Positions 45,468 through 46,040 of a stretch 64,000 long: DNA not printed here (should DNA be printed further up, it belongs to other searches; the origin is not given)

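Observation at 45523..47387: Portable about 100-bp promoter cassette duplicated in front of two unrelated genes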

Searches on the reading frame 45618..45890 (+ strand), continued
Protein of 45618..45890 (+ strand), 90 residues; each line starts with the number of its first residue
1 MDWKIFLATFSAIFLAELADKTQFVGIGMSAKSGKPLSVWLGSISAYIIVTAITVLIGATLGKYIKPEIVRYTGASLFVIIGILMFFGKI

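Call 60: find_encoding_contigs(protein=P0136, flank=2000, max_places=4)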
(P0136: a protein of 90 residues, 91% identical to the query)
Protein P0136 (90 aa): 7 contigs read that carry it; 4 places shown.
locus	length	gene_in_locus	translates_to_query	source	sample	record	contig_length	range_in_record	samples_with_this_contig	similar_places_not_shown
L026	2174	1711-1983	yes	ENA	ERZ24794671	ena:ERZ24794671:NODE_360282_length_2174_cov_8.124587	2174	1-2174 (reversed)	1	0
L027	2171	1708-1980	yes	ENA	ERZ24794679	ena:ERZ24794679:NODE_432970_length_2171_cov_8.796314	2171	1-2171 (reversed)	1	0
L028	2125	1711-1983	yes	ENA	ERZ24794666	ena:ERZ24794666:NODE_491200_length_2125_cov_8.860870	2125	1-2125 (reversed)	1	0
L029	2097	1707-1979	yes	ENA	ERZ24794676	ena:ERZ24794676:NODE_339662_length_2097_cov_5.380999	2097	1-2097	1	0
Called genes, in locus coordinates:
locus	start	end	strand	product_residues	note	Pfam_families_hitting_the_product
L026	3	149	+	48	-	?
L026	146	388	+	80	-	-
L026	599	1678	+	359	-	PF13593:SBF_like, PF01758:SBF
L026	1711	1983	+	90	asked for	PF01169:GDT1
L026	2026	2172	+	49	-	?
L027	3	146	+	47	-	?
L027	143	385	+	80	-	-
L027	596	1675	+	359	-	PF13593:SBF_like, PF01758:SBF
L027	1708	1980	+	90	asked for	PF01169:GDT1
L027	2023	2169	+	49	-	?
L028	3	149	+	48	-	?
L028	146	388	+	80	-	-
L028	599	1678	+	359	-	PF13593:SBF_like, PF01758:SBF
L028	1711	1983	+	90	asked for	PF01169:GDT1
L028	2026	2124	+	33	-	?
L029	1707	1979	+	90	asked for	PF01169:GDT1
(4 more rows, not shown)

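Call 61: find_encoding_contigs(protein=P0124, flank=1000, max_places=2)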
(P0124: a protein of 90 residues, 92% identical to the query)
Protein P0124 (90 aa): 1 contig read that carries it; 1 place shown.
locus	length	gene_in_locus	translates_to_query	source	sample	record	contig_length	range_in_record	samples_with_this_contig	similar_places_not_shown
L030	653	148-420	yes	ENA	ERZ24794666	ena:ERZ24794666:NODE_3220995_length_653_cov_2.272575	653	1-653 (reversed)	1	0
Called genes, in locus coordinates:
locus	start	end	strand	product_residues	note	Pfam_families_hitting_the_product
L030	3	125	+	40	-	?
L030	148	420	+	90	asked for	PF01169:GDT1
